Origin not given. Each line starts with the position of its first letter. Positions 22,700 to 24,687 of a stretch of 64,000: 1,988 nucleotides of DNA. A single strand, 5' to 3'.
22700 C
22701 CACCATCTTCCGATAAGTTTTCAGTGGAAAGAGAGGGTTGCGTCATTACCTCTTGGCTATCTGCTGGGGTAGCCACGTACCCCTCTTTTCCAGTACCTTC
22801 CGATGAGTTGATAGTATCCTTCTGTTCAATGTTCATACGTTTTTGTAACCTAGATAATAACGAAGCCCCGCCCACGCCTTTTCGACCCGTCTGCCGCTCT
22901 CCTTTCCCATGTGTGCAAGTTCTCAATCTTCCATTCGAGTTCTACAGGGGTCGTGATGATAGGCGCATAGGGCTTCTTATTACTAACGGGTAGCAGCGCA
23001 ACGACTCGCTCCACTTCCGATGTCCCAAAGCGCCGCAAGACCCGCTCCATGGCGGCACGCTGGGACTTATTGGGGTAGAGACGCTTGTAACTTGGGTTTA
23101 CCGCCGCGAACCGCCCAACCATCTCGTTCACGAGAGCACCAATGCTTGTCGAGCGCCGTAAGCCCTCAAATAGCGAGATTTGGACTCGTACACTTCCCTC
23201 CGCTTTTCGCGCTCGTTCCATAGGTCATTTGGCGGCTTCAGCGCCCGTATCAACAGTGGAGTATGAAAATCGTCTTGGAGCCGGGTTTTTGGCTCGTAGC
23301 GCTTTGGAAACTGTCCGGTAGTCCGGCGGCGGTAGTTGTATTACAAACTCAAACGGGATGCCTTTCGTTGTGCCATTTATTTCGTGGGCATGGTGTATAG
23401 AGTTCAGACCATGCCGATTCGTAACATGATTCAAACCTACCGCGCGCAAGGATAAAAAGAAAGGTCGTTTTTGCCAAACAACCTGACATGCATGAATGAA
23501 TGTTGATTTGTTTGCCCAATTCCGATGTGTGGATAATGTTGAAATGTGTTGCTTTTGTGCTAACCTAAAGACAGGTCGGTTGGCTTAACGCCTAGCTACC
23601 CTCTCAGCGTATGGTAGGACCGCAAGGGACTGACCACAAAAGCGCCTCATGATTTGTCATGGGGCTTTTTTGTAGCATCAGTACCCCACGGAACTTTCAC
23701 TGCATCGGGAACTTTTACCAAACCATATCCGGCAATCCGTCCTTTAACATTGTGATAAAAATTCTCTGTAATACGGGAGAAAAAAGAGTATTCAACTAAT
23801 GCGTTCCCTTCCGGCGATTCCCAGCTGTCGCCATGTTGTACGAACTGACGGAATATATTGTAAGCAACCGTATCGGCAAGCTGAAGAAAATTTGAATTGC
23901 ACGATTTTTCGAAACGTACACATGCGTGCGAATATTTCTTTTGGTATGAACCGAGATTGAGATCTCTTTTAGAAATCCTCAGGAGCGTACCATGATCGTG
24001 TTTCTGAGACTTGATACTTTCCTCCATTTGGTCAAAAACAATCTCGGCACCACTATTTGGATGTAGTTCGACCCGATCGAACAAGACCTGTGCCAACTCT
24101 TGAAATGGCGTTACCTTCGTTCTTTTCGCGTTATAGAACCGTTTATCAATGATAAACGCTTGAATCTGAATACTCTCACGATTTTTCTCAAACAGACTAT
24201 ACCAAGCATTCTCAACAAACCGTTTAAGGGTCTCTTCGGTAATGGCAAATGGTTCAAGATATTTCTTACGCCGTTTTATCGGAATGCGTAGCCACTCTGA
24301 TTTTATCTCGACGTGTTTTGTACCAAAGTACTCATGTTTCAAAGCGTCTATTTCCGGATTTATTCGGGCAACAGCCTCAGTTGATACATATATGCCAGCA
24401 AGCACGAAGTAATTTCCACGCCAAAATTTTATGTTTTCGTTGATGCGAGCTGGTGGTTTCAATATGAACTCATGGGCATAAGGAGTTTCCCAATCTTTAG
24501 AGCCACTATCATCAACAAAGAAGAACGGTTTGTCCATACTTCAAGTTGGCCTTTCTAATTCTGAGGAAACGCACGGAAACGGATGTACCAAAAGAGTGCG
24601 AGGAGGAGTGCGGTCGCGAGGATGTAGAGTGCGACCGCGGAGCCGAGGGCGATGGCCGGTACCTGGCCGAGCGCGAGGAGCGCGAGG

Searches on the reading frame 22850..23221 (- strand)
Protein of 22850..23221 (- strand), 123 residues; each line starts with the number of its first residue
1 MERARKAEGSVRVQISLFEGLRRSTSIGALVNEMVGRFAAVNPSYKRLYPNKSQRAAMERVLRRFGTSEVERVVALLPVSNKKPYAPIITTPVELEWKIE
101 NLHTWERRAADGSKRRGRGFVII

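Call 6: search_protein_families(library=ncbifam, proteins=[window:22850-23221:-], max_evalue=0.1)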
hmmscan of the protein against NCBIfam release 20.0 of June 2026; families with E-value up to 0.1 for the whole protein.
window:22850-23221:- (123 aa): 1 family
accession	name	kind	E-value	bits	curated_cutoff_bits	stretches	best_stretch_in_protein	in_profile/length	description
NF040592.1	tRNA_mod_ArcS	equivalog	0.03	12.9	440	1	58-86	282-309/575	archaeosine synthase subunit alpha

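Call 7: search_protein_families(library=phrogs, proteins=[window:22850-23221:-], max_evalue=0.1)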
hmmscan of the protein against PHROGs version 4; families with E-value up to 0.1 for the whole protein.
window:22850-23221:- (123 aa): 0 families

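Call 114: search_protein_families(library=pfam, proteins=[window:22850-23221:-], max_evalue=0.001)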
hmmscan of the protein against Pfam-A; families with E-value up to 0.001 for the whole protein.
window:22850-23221:- (123 aa): 0 families

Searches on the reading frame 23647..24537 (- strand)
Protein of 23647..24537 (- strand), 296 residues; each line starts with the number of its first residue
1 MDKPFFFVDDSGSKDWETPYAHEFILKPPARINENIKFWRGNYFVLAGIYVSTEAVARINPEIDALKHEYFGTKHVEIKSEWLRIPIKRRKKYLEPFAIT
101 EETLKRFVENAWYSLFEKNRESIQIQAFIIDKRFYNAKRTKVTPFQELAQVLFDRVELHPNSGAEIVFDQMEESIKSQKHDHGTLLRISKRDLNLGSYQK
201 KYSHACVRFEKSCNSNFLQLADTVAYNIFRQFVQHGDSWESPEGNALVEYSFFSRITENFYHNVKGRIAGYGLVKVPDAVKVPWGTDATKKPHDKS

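Call 4: search_protein_families(library=pfam, proteins=[window:23647-24537:-], max_evalue=0.1)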
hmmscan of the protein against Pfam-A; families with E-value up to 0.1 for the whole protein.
window:23647-24537:- (296 aa): 1 family
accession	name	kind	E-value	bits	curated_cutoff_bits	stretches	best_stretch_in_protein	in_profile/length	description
PF12686.12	DUF3800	-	1.7e-12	48.7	21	1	5-230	1-148/149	Protein of unknown function (DUF3800)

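Call 5: search_protein_families(library=padloc, proteins=[window:23647-24537:-], max_evalue=0.1)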
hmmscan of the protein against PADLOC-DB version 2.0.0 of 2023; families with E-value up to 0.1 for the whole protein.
window:23647-24537:- (296 aa): 0 families

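Call 6: search_protein_families(library=ncbifam, proteins=[window:23647-24537:-], max_evalue=0.1)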
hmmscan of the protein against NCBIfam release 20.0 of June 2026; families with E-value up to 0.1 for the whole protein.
window:23647-24537:- (296 aa): 1 family
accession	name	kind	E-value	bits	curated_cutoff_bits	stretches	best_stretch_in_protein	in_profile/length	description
TIGR00423.1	TIGR00423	subfamily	0.084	12.1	260.25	0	118-192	80-154/310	CofH family radical SAM protein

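Call 7: search_protein_families(library=phrogs, proteins=[window:23647-24537:-], max_evalue=0.1)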
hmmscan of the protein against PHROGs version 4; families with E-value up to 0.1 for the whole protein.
window:23647-24537:- (296 aa): 0 families
